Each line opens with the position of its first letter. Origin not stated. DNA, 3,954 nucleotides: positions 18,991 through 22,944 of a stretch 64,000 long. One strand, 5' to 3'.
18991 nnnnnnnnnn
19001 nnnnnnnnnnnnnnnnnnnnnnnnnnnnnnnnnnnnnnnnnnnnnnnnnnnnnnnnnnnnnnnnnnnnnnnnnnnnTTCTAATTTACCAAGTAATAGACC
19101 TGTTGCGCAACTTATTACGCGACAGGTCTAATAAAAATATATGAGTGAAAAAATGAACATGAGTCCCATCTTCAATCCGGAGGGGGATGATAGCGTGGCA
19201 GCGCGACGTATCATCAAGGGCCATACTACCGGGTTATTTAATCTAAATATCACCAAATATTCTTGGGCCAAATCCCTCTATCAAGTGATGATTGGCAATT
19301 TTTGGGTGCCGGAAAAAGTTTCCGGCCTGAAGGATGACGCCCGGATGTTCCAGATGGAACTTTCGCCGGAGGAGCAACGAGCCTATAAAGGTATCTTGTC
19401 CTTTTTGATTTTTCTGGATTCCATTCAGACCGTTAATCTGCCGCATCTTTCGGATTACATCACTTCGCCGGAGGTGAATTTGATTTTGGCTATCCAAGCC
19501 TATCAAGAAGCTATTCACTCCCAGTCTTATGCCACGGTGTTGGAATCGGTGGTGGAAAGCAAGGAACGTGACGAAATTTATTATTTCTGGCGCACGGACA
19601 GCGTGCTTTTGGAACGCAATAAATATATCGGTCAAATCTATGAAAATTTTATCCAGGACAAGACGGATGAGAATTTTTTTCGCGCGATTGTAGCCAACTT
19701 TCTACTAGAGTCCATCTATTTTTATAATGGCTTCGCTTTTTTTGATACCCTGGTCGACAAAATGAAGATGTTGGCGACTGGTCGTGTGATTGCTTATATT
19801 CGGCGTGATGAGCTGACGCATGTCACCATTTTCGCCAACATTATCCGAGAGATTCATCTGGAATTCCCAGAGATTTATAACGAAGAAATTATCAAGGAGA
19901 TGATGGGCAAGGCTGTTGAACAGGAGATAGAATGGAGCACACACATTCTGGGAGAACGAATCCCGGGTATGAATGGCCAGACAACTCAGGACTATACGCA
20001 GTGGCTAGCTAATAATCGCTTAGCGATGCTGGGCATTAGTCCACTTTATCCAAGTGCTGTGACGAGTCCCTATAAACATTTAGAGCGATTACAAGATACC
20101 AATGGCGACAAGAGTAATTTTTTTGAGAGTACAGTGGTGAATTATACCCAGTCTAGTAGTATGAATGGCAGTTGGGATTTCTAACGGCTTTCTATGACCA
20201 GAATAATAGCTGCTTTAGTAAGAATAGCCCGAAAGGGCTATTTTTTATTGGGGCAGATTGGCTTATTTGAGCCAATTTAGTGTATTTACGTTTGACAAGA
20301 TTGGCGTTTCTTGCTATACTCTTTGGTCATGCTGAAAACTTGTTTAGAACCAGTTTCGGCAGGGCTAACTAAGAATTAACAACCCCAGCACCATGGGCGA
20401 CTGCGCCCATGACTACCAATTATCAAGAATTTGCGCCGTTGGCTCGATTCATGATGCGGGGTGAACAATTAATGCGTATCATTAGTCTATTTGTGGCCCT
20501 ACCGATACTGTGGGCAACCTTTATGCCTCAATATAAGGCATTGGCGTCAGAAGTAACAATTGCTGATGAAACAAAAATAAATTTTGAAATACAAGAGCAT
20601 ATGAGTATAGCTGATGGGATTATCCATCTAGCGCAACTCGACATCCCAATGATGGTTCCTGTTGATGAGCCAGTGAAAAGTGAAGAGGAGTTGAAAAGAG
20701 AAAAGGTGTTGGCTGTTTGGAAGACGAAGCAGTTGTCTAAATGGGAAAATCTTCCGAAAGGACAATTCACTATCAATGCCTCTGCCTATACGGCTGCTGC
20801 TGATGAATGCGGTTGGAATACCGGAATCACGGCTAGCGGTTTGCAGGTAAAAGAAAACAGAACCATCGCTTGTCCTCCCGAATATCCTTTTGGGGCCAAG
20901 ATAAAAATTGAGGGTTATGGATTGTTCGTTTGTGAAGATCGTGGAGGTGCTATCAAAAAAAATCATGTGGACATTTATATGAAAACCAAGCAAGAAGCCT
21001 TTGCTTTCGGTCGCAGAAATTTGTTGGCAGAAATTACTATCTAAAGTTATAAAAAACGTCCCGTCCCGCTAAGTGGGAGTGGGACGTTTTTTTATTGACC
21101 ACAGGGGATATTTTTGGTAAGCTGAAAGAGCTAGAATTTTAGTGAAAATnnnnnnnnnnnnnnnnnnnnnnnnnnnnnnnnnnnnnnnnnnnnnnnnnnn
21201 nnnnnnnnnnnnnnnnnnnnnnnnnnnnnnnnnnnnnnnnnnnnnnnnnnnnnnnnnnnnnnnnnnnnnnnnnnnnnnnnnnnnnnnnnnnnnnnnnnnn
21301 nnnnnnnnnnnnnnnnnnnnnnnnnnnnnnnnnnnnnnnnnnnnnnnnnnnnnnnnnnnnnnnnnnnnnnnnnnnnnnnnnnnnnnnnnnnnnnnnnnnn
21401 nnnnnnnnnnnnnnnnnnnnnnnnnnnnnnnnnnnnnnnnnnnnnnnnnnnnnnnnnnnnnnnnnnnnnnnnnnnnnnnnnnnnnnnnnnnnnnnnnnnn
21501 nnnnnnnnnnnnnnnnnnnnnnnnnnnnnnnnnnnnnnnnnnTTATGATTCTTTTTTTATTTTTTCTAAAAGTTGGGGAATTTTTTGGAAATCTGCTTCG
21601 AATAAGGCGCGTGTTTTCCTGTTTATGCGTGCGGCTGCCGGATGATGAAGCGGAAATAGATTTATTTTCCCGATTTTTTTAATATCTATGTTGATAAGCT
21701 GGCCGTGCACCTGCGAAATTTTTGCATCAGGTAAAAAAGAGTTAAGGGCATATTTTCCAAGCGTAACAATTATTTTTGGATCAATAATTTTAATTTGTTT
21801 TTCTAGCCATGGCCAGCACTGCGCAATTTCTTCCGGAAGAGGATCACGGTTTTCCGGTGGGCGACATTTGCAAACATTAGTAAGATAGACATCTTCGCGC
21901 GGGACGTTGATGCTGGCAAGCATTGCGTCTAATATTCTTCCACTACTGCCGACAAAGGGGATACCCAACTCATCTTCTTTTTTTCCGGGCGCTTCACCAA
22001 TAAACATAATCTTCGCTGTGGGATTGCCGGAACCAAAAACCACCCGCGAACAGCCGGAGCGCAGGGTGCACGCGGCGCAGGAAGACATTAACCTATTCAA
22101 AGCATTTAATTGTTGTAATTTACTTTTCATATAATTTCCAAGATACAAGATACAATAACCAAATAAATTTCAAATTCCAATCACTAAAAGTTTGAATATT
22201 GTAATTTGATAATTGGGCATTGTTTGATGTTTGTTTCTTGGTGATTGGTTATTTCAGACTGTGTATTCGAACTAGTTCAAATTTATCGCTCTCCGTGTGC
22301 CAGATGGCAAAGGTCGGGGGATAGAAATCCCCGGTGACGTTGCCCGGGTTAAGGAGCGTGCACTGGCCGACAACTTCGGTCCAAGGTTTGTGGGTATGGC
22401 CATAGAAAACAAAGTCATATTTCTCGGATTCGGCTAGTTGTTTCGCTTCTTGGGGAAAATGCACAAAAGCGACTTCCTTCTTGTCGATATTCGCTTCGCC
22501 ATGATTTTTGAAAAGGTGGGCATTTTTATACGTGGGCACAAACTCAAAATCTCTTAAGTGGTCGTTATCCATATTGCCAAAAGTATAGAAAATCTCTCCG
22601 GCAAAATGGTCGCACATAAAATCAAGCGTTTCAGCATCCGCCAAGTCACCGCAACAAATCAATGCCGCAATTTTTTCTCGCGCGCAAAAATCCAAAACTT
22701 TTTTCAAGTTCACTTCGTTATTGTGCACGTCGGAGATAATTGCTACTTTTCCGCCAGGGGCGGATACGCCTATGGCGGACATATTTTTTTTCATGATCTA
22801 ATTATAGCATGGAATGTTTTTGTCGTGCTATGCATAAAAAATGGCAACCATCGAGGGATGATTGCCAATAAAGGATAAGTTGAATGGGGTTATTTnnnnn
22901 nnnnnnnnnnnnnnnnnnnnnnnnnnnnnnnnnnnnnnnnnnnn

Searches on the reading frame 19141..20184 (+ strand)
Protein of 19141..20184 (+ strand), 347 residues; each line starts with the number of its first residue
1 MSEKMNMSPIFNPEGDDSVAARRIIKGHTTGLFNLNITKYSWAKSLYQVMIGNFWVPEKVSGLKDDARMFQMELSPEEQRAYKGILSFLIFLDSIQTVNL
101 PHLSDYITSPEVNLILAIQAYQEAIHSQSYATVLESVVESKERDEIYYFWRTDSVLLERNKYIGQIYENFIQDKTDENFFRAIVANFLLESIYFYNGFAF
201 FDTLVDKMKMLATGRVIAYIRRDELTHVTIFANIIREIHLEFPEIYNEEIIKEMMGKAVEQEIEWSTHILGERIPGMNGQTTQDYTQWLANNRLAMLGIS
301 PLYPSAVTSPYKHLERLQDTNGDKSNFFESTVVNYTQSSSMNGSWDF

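Call 10: search_protein_families(library=ncbifam, proteins=[window:19141-20184:+])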
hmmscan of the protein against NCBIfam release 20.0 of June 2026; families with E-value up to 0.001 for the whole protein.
window:19141-20184:+ (347 aa): 12 families
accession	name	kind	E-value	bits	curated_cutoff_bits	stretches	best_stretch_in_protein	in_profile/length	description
NF007184.0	PRK09614.1-3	equivalog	1.2e-118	396.5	310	1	3-341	3-342/346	ribonucleotide-diphosphate reductase subunit beta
NF005550.0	PRK07209.1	equivalog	3.6e-45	154.5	309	1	19-342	50-381/383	ribonucleotide-diphosphate reductase subunit beta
NF007186.0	PRK09614.1-5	equivalog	3.5e-40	138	237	1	35-345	14-318/328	ribonucleotide-diphosphate reductase subunit beta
TIGR04171.1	RNR_1b_NrdF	exception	2e-30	106.1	355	1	35-338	6-304/316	class 1b ribonucleoside-diphosphate reductase subunit beta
NF007183.0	PRK09614.1-2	subfamily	1.5e-28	99.7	320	1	39-311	15-287/327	ribonucleotide-diphosphate reductase subunit beta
NF007182.0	PRK09614.1-1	subfamily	6.1e-21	74.9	471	1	45-338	26-312/324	ribonucleotide-diphosphate reductase subunit beta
NF006576.0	PRK09101.1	equivalog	7.7e-19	67.8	346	2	177-305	192-328/376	class Ia ribonucleoside-diphosphate reductase subunit beta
NF010572.0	PRK13965.1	subfamily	3.6e-18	65.7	486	1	43-335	37-322/337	class 1b ribonucleoside-diphosphate reductase subunit beta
NF010574.0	PRK13967.1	equivalog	2.8e-17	62.8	687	1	46-347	25-322/322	ribonucleotide-diphosphate reductase subunit beta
NF010573.0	PRK13966.1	equivalog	7.3e-17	61.3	661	1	45-336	26-310/324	ribonucleotide-diphosphate reductase subunit beta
NF007185.0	PRK09614.1-4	equivalog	5.2e-16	58.8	525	1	41-307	16-274/320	ribonucleotide-diphosphate reductase subunit beta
NF009398.0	PRK12759.1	equivalog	6.7e-12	45.1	649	1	108-346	174-405/410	bifunctional gluaredoxin/ribonucleoside-diphosphate reductase subunit beta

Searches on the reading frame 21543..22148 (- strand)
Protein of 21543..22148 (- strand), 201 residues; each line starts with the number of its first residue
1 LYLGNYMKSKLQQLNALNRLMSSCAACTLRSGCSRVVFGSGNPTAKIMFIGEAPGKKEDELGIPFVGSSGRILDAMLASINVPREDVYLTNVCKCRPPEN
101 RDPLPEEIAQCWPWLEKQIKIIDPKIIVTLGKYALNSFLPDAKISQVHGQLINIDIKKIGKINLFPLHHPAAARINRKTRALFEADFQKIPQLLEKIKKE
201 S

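Call 10: search_protein_families(library=ncbifam, proteins=[window:21543-22148:-])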
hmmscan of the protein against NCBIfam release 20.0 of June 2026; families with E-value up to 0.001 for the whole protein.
window:21543-22148:- (201 aa): 3 families
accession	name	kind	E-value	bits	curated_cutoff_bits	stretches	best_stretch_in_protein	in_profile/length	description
NF040953.1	Arch_udg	equivalog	2.8e-58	196.5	250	1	15-190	2-182/184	type-4 uracil-DNA glycosylase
TIGR00758.1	UDG_fam4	subfamily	3e-56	189.8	125.3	1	24-195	1-172/173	uracil-DNA glycosylase, family 4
TIGR03914.1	UDG_fam_dom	hypoth_equivalog_domain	1.9e-33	116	189.95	1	9-188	40-229/231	UdgX family uracil-DNA binding protein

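Call 39: find_homologous_proteins(query=window:21543-22148:-, max_evalue=1e-20)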
Query window:21543-22148:- (201 aa): 7892 proteins with E <= 1e-20 among 8000 candidates; the best 120 are listed.
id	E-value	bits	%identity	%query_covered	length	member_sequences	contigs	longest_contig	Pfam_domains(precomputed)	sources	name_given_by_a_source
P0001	1.1e-125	435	99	97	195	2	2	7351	PF03167.26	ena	-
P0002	2.2e-99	349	71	97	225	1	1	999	PF03167.26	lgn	-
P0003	5.0e-98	345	78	97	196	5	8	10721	PF03167.26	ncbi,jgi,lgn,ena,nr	ncbi:MAG: uracil-DNA glycosylase [Candidatus Moranbacteria bacterium CG23_combo_of_CG06-09_8_20_14_a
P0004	1.3e-97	343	79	95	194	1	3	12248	PF03167.26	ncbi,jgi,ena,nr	ncbi:MAG: Phage SPO1 DNA polymerase-related protein [Candidatus Moranbacteria bacterium GW2011_GWA2_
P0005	1.1e-96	340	76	96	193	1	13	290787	PF03167.26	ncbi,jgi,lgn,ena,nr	ncbi:MAG TPA: uracil-DNA glycosylase [Candidatus Moranbacteria bacterium]|nr:MAG: Phage SPO1 DNA pol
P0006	2.4e-96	339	82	90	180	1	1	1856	PF03167.26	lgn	-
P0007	3.1e-96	339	76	94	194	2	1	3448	PF03167.26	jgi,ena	-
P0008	5.8e-96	338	77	91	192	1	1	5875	PF03167.26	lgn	-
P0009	1.3e-95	337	77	96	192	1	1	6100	PF03167.26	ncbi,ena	-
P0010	1.6e-95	337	74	96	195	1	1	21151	PF03167.26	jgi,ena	jgi:DNA polymerase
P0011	7.9e-95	334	76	89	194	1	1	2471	PF03167.26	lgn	-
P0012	1.4e-94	333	81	89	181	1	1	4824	PF03167.26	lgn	-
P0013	1.4e-94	333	77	94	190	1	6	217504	PF03167.26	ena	-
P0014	1.5e-94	333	77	90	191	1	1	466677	PF03167.26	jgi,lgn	jgi:DNA polymerase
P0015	4.4e-94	332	79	91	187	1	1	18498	PF03167.26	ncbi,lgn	-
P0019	1.0e-93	331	78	90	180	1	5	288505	PF03167.26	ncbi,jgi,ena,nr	ncbi:MAG: Phage SPO1 DNA polymerase-related protein [Candidatus Moranbacteria bacterium GW2011_GWC2_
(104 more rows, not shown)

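Call 40: find_encoding_contigs(protein=P0001, flank=2500, max_places=2)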
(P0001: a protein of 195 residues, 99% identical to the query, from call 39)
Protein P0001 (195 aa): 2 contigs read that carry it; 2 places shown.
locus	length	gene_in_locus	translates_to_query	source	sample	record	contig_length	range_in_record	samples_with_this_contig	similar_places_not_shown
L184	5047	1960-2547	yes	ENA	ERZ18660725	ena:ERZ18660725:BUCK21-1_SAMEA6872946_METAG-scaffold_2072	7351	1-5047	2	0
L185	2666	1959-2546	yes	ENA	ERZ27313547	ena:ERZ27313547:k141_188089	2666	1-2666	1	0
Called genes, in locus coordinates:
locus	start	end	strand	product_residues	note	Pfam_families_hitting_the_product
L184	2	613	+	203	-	?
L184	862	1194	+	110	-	-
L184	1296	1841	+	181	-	PF00149:Metallophos, PF12850:Metallophos_2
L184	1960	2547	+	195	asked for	PF03167:UDG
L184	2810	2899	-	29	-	-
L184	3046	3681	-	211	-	PF06725:3D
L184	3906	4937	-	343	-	PF00268:Ribonuc_red_sm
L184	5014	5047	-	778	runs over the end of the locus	?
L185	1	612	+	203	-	?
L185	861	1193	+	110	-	-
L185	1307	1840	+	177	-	PF00149:Metallophos, PF12850:Metallophos_2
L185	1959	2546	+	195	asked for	PF03167:UDG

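Call 41: find_encoding_contigs(protein=P0003, flank=2500, max_places=2)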
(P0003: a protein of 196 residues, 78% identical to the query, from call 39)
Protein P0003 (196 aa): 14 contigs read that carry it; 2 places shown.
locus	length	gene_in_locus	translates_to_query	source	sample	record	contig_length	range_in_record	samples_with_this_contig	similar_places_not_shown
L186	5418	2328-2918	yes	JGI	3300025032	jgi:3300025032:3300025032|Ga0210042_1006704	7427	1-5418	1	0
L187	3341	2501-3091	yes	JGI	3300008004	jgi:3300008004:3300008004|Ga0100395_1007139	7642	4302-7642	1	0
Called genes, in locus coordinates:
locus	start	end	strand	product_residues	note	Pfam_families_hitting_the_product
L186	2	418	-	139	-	?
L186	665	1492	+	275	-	PF01978:TrmB, PF13730:HTH_36 (weak), PF01047:MarR (weak)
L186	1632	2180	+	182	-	PF00149:Metallophos, PF12850:Metallophos_2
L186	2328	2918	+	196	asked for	PF03167:UDG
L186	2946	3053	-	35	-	-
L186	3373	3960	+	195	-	PF00440:TetR_N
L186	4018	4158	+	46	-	-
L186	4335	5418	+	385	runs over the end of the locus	PF02687:FtsX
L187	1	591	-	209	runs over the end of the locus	-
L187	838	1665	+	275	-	PF01978:TrmB, PF13730:HTH_36 (weak), PF01047:MarR (weak)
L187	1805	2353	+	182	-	PF00149:Metallophos, PF12850:Metallophos_2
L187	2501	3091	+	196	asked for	PF03167:UDG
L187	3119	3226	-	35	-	-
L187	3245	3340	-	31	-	?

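Call 42: find_encoding_contigs(protein=P0004, flank=2500, max_places=2)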
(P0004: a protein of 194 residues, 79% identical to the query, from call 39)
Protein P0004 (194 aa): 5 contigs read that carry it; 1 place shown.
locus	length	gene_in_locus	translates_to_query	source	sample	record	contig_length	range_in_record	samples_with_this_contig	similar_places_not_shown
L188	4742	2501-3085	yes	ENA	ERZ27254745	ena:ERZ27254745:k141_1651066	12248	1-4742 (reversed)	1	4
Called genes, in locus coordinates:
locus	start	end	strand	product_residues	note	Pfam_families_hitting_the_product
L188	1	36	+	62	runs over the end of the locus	-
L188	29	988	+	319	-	PF01368:DHH, PF02272:DHHA1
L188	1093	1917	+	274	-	PF01261:AP_endonuc_2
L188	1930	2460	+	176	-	PF00149:Metallophos, PF12850:Metallophos_2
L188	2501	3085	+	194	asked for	PF03167:UDG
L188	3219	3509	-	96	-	PF01844:HNH, PF13392:HNH_3 (weak)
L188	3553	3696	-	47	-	-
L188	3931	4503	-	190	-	PF06725:3D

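Call 43: find_encoding_contigs(protein=P0005, flank=2500, max_places=2)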
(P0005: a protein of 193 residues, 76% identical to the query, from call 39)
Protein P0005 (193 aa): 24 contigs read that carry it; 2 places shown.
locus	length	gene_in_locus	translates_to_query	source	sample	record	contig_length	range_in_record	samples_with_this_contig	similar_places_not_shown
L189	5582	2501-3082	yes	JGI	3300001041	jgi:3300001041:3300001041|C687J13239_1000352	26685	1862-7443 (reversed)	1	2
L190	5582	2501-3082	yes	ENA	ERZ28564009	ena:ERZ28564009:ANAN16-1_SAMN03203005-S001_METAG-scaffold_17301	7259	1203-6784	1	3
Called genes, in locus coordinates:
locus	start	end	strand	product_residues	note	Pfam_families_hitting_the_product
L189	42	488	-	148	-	-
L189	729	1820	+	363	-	PF01022:HTH_5 (faint), PF01047:MarR (faint), PF12840:HTH_20 (faint), PF13404:HTH_AsnC-type, PF13412:HTH_24, PF25212:HVO_A0114 (faint), PF13404:HTH_AsnC-type, PF13412:HTH_24, +1 more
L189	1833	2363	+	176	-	PF00149:Metallophos, PF12850:Metallophos_2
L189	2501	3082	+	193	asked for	PF03167:UDG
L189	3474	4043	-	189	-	PF06725:3D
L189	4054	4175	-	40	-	-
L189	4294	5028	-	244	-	PF04402:SIMPL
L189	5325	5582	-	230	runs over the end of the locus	PF04218:CENP-B_N (faint)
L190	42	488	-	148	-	-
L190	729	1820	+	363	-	PF01022:HTH_5 (faint), PF01047:MarR (faint), PF12840:HTH_20 (faint), PF13404:HTH_AsnC-type, PF13412:HTH_24, PF25212:HVO_A0114 (faint), PF13404:HTH_AsnC-type, PF13412:HTH_24, +1 more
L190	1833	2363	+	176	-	PF00149:Metallophos, PF12850:Metallophos_2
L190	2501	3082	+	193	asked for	PF03167:UDG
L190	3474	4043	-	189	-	PF06725:3D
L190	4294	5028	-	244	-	PF04402:SIMPL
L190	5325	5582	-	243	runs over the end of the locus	?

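Call 47: find_encoding_contigs(protein=P0019, flank=2000, max_places=1)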
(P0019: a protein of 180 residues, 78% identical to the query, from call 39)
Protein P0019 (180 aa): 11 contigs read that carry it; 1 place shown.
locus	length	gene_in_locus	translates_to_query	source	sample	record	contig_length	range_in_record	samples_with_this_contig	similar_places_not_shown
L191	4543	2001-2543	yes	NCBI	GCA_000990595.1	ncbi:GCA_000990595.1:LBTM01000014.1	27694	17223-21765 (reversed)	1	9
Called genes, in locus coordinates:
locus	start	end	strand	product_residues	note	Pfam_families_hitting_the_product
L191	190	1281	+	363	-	PF01022:HTH_5 (faint), PF01047:MarR (faint), PF12840:HTH_20 (faint), PF13404:HTH_AsnC-type, PF13412:HTH_24, PF25212:HVO_A0114 (faint), PF13404:HTH_AsnC-type, PF13412:HTH_24, +1 more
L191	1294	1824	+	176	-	PF00149:Metallophos, PF12850:Metallophos_2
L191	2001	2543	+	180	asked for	PF03167:UDG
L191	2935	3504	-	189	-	PF06725:3D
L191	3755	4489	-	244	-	PF04402:SIMPL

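Call 48: find_encoding_contigs(protein=P0014, flank=2000, max_places=1)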
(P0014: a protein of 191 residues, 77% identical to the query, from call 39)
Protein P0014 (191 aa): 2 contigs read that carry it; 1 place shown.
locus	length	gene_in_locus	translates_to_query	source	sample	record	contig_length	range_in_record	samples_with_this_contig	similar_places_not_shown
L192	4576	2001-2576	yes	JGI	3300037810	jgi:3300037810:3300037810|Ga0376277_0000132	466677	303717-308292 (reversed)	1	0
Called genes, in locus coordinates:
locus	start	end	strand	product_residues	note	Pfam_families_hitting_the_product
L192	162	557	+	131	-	-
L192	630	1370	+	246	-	PF01978:TrmB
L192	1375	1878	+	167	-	PF00149:Metallophos, PF12850:Metallophos_2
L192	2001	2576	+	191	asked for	PF03167:UDG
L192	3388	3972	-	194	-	PF06725:3D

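Call 49: find_encoding_contigs(protein=P0013, flank=2000, max_places=1)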
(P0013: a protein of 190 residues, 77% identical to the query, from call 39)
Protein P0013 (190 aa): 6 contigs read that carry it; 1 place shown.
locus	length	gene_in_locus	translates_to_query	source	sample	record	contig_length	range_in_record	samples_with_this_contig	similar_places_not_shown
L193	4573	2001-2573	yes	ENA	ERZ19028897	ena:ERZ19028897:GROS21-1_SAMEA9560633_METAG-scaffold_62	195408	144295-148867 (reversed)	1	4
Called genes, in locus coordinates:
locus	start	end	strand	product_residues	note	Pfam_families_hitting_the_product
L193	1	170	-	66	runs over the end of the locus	-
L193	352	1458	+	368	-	PF01022:HTH_5 (faint), PF01047:MarR (faint), PF01978:TrmB (faint), PF12802:MarR_2 (faint), PF13404:HTH_AsnC-type (weak), PF13412:HTH_24, PF13404:HTH_AsnC-type, PF13412:HTH_24, +2 more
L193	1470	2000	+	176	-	PF00149:Metallophos, PF12850:Metallophos_2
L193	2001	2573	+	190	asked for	PF03167:UDG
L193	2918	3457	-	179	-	PF06725:3D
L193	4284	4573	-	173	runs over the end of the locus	PF01245:Ribosomal_L19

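Call 51: find_encoding_contigs(protein=P0013, flank=10000, max_places=1)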
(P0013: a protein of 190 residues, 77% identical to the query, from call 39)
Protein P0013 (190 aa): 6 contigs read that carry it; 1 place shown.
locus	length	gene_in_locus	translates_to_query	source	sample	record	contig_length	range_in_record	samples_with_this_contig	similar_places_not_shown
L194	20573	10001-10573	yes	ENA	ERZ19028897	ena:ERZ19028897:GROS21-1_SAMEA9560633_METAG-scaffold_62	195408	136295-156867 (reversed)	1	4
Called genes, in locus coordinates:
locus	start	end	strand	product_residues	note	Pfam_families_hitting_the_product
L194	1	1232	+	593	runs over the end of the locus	PF04760:IF2_N, PF00009:GTP_EFTU, PF00071:Ras (weak), PF01926:MMR_HSR1, PF14578:GTP_EFTU_D4 (faint), PF22042:EF-G_D2, PF03144:GTP_EFTU_D2 (faint), PF11987:IF-2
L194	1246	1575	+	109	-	PF02033:RBFA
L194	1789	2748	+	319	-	PF01368:DHH, PF02272:DHHA1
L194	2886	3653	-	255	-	PF00149:Metallophos, PF12850:Metallophos_2 (faint)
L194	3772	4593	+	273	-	PF01261:AP_endonuc_2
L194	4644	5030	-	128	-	-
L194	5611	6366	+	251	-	PF01978:TrmB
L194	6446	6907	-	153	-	-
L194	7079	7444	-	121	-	-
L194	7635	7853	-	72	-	-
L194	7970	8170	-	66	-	-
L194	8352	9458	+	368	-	PF01022:HTH_5 (faint), PF01047:MarR (faint), PF01978:TrmB (faint), PF12802:MarR_2 (faint), PF13404:HTH_AsnC-type (weak), PF13412:HTH_24, PF13404:HTH_AsnC-type, PF13412:HTH_24, +2 more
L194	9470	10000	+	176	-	PF00149:Metallophos, PF12850:Metallophos_2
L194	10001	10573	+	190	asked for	PF03167:UDG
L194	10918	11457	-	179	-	PF06725:3D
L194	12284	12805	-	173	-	PF01245:Ribosomal_L19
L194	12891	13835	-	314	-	PF01479:S4, PF00849:PseudoU_synth_2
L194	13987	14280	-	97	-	-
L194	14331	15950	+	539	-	PF01040:UbiA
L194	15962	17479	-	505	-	PF01743:PolyA_pol, PF12627:PolyA_pol_RNAbd, PF01966:HD, PF13735:tRNA_NucTran2_2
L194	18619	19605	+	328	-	PF18884:TSP3_bac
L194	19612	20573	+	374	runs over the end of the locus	-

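Call 52: find_encoding_contigs(protein=P0014, flank=10000, max_places=1)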
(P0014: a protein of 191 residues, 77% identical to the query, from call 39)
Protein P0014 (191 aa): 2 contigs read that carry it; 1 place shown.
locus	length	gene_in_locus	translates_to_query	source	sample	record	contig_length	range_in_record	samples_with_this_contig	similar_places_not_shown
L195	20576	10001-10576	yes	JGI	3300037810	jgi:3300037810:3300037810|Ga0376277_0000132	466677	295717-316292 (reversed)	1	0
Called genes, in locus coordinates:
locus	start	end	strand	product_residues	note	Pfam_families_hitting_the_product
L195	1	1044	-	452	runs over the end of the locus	PF01547:SBP_bac_1, PF13416:SBP_bac_8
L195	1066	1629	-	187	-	PF01209:Ubie_methyltran, PF01728:FtsJ (weak), PF05175:MTS (weak), PF13489:Methyltransf_23, PF13847:Methyltransf_31, PF08241:Methyltransf_11, PF08242:Methyltransf_12 (weak), PF13649:Methyltransf_25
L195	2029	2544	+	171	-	PF14584:DUF4446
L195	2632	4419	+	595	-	PF04760:IF2_N, PF00009:GTP_EFTU, PF01926:MMR_HSR1, PF08477:Roc (faint), PF22042:EF-G_D2, PF11987:IF-2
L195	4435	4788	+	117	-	PF02033:RBFA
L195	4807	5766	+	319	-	PF01368:DHH, PF02272:DHHA1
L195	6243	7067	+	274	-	PF01261:AP_endonuc_2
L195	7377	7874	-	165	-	-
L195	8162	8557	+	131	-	-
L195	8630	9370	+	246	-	PF01978:TrmB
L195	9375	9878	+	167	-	PF00149:Metallophos, PF12850:Metallophos_2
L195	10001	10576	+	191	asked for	PF03167:UDG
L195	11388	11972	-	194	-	PF06725:3D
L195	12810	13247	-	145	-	PF01245:Ribosomal_L19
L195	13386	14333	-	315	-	PF01479:S4 (weak), PF00849:PseudoU_synth_2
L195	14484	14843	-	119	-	-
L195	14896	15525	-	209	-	-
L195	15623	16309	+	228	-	-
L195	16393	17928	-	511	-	PF01743:PolyA_pol, PF12627:PolyA_pol_RNAbd, PF01966:HD, PF13735:tRNA_NucTran2_2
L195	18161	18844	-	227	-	-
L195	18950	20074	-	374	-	PF03060:NMO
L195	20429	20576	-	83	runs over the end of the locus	-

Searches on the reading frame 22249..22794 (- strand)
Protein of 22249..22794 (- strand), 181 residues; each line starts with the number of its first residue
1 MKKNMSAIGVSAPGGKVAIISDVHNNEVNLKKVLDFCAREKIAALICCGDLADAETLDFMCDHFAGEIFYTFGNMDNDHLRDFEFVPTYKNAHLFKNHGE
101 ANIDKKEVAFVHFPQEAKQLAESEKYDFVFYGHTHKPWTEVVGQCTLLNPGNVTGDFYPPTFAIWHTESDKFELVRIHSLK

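Call 10: search_protein_families(library=ncbifam, proteins=[window:22249-22794:-])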
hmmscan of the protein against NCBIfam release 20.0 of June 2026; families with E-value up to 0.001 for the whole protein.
window:22249-22794:- (181 aa): 2 families
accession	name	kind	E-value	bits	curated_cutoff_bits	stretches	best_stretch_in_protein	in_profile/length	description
TIGR00040.1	yfcE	subfamily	8.1e-22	78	56.25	1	16-173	2-156/158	YfcE family phosphodiesterase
NF006988.0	PRK09453.1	equivalog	6.7e-11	42.3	117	1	90-154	96-147/183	phosphodiesterase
